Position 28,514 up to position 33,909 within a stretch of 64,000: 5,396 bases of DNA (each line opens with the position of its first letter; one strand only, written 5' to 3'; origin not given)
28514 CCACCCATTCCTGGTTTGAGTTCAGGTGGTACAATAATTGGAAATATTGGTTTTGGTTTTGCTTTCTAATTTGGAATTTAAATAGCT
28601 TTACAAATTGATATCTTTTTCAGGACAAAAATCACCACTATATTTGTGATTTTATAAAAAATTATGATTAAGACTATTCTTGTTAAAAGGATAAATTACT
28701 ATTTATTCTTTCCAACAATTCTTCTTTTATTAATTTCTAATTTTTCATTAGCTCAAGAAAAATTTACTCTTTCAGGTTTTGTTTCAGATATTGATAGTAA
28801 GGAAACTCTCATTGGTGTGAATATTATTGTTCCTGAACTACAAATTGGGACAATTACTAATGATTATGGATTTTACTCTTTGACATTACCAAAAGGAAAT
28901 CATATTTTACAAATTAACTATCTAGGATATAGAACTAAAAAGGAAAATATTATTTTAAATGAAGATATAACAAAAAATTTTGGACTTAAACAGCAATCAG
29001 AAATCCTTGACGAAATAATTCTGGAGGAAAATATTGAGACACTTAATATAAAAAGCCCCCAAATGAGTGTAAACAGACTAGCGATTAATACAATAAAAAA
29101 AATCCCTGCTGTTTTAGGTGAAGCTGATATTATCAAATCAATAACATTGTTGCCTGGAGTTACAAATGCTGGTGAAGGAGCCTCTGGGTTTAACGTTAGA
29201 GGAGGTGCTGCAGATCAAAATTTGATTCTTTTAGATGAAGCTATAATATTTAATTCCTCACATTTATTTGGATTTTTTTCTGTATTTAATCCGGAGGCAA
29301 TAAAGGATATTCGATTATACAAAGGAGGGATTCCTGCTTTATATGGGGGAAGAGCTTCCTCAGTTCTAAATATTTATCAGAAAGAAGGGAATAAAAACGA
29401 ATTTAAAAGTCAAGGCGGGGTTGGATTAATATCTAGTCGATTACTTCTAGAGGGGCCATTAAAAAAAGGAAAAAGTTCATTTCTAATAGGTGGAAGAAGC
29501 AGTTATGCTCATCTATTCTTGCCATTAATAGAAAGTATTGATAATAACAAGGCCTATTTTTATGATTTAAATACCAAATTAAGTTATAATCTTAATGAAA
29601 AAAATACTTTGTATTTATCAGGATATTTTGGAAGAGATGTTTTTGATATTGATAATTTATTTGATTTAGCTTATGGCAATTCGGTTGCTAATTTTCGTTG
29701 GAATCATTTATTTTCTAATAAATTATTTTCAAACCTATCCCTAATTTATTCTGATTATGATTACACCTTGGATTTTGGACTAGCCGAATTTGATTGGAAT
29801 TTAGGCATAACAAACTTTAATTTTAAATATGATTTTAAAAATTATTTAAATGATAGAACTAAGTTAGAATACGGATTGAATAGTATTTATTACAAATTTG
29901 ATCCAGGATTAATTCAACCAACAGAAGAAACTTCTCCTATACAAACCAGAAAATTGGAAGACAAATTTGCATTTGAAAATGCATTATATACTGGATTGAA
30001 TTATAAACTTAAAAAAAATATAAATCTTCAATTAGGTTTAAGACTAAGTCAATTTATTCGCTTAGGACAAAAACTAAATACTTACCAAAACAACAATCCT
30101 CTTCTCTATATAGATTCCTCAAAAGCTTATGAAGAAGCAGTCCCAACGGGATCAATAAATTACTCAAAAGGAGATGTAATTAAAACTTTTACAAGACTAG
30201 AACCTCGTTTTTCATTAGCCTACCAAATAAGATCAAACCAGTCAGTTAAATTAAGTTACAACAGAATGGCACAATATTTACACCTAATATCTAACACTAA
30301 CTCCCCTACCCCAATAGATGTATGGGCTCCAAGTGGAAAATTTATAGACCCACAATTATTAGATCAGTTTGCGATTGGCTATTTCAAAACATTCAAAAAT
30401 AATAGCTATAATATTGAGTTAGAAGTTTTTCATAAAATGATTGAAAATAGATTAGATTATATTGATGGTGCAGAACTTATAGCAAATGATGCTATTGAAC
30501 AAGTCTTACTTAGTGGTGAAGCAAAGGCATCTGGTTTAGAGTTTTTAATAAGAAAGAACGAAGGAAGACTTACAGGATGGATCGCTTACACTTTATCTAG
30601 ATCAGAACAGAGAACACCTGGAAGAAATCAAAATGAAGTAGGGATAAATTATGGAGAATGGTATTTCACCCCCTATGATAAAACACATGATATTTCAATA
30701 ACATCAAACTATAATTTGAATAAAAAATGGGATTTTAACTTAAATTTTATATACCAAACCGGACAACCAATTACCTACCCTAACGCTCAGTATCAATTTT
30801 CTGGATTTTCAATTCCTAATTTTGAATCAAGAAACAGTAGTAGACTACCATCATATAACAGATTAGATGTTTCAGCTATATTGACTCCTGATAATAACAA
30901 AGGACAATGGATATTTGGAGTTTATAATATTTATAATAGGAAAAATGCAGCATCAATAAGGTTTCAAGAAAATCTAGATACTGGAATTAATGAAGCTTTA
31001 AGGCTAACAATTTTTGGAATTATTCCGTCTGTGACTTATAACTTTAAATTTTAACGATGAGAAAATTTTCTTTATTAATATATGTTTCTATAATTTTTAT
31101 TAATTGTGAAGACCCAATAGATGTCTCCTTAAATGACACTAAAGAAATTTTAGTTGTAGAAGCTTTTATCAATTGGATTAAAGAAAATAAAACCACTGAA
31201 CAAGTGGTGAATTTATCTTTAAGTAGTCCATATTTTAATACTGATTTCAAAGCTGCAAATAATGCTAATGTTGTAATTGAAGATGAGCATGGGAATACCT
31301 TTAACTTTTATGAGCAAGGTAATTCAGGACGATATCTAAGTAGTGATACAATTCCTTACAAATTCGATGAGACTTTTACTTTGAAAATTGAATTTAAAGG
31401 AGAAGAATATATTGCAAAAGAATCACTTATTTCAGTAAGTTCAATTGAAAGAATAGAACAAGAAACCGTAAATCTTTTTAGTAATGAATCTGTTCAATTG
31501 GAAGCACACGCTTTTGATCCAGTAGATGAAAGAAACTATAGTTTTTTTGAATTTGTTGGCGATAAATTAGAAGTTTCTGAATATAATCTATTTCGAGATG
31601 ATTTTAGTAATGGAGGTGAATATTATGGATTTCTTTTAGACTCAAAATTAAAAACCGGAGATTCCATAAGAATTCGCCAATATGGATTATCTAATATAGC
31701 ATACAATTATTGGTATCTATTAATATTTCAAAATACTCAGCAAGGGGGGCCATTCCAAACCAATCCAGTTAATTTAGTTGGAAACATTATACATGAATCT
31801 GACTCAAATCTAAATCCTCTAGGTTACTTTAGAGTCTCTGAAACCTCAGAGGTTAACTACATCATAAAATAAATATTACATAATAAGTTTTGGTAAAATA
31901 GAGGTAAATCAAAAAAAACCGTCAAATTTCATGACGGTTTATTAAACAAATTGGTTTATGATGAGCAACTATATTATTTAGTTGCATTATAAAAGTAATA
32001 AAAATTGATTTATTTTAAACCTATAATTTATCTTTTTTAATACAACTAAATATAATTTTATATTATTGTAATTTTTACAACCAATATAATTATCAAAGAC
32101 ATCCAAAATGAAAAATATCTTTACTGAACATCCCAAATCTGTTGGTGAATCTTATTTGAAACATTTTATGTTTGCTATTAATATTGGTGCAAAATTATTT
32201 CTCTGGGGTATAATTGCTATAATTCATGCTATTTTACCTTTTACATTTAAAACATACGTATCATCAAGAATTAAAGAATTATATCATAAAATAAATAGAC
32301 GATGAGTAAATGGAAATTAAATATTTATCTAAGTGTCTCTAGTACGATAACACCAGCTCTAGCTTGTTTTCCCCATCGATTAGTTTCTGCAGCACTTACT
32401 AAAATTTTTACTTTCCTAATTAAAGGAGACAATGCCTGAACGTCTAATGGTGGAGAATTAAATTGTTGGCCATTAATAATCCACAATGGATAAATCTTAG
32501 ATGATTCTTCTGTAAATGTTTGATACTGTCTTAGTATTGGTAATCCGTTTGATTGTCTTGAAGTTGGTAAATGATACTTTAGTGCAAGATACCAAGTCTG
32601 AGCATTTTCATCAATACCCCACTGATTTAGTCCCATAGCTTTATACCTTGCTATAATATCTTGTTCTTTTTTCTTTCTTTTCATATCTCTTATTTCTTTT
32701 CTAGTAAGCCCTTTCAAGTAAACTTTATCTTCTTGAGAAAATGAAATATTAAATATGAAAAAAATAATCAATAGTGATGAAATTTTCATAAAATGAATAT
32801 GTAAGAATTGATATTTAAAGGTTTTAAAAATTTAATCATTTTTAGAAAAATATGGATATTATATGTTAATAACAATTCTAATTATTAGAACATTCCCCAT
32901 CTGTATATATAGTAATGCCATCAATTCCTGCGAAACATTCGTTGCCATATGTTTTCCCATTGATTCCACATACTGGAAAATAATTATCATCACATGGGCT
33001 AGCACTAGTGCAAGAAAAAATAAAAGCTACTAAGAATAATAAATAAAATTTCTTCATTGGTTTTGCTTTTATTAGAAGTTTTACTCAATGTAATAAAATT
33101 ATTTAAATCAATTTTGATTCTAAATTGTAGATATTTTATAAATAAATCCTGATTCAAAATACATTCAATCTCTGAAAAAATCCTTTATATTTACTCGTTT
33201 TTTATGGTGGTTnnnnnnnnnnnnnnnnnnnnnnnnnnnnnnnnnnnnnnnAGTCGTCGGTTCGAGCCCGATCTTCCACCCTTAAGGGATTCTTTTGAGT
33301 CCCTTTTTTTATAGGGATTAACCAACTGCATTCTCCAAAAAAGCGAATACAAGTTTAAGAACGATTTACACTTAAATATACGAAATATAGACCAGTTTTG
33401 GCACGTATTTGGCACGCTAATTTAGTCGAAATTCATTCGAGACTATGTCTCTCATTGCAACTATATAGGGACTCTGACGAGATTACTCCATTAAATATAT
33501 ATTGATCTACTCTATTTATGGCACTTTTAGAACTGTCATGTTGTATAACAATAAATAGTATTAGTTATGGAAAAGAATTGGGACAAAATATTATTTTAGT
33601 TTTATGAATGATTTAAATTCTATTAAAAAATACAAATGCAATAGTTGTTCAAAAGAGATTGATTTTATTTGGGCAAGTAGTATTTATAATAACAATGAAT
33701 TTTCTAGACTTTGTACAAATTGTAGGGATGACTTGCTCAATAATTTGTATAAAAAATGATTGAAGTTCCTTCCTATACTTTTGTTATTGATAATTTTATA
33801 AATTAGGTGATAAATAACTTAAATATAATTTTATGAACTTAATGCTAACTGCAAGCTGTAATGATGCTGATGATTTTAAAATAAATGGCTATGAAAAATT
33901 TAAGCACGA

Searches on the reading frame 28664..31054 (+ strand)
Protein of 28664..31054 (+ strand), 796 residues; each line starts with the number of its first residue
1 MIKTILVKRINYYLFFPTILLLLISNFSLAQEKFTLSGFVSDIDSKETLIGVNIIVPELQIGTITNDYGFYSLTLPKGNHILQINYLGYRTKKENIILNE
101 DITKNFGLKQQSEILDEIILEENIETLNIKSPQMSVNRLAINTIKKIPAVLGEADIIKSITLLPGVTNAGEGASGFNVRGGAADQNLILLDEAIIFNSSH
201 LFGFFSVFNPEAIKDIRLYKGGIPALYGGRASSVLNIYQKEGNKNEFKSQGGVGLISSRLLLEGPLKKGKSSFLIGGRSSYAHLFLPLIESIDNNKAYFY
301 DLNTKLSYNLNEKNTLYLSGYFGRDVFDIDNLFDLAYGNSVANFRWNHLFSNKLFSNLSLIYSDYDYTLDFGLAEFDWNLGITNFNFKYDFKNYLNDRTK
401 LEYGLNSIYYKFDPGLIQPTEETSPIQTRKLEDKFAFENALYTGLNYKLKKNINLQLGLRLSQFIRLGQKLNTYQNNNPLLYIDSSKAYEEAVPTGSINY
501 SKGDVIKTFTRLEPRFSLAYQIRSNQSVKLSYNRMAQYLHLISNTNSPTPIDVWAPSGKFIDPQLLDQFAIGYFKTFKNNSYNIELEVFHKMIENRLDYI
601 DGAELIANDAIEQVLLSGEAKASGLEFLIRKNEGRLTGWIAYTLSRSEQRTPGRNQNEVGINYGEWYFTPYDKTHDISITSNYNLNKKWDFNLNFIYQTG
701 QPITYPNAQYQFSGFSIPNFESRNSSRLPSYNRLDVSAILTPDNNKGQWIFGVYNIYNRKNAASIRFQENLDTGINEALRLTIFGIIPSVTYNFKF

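Call 28: search_protein_families(library=pfam, max_evalue=0.001, proteins=[window:28664-31054:+])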
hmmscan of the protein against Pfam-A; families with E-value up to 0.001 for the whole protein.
window:28664-31054:+ (796 aa): 4 families
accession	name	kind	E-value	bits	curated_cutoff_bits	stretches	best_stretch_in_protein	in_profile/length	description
PF13715.12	CarbopepD_reg_2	-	7.7e-17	61.6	32.2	1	36-119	1-87/88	CarboxypepD_reg-like domain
PF07715.20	Plug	-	1.6e-09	38.7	23.9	1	154-232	23-104/107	TonB-dependent Receptor Plug Domain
PF14905.12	OMP_b-brl_3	-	1.8e-08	34.3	27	1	355-702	27-339/408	Outer membrane protein beta-barrel family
PF13620.12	CarboxypepD_reg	-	3.2e-07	31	32.3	1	35-101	1-72/82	Carboxypeptidase regulatory-like domain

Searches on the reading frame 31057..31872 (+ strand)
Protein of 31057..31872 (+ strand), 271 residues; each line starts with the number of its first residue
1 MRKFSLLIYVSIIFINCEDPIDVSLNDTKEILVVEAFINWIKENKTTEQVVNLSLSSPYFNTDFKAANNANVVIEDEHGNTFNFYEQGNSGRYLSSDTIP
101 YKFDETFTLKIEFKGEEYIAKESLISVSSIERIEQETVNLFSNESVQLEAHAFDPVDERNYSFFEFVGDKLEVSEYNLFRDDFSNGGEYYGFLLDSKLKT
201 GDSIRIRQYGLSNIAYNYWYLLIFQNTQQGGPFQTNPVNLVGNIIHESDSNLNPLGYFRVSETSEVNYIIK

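Call 28: search_protein_families(library=pfam, max_evalue=0.001, proteins=[window:31057-31872:+])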
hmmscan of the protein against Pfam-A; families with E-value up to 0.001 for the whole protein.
window:31057-31872:+ (271 aa): 1 family
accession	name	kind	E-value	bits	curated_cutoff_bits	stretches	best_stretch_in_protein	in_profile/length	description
PF14054.11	DUF4249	-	3.7e-23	82.9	28.5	1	18-265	1-267/269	Domain of unknown function (DUF4249)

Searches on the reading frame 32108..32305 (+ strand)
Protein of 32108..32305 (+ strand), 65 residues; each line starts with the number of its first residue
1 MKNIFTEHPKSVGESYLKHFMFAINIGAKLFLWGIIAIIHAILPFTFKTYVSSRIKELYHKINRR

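Call 28: search_protein_families(library=pfam, max_evalue=0.001, proteins=[window:32108-32305:+])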
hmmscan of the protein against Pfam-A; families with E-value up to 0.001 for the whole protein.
window:32108-32305:+ (65 aa): 1 family
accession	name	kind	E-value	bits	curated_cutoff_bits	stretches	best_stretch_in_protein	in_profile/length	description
PF19883.4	DUF6356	-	1.3e-24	86.5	24.4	1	2-65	1-64/64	Family of unknown function (DUF6356)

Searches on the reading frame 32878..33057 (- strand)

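Call 28: search_protein_families(library=pfam, max_evalue=0.001, proteins=[window:32878-33057:-])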
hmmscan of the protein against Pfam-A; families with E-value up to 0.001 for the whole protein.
window:32878-33057:- (59 aa): 2 families
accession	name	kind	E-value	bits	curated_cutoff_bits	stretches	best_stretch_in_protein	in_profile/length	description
PF00050.26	Kazal_1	-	1.4e-06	28.7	21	1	20-42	6-29/49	Kazal-type serine protease inhibitor domain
PF07648.20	Kazal_2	-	6.5e-06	26.6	22.8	1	20-56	4-48/48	Kazal-type serine protease inhibitor domain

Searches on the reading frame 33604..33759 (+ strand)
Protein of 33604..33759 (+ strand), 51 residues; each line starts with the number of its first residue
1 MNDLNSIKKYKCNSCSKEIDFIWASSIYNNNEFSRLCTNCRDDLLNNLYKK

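Call 13: search_protein_families(library=pfam, max_evalue=0.01, proteins=[window:33604-33759:+])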
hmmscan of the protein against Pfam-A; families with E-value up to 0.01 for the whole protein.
window:33604-33759:+ (51 aa): 1 family
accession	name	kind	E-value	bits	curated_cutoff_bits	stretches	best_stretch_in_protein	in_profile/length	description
PF03691.19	UPF0167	-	0.00028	21.2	25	1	8-40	19-51/174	Uncharacterised protein family (UPF0167)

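Call 53: search_protein_families(library=phrogs, max_evalue=0.01, proteins=[window:33604-33759:+])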
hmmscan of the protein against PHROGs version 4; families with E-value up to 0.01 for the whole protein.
window:33604-33759:+ (51 aa): 2 families
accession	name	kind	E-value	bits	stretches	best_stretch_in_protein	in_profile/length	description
phrog_4959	-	unknown function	0.0013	19.3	1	1-44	2-45/160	-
phrog_6107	-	unknown function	0.002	19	1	9-43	3-31/58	-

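Call 79: search_protein_families(library=padloc, max_evalue=0.001, proteins=[window:33604-33759:+])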
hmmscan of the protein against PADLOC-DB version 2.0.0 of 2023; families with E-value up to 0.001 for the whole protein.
window:33604-33759:+ (51 aa): 0 families

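Call 80: search_protein_families(library=ncbifam, max_evalue=0.001, proteins=[window:33604-33759:+])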
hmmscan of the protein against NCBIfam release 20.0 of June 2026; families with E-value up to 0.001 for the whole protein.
window:33604-33759:+ (51 aa): 0 families
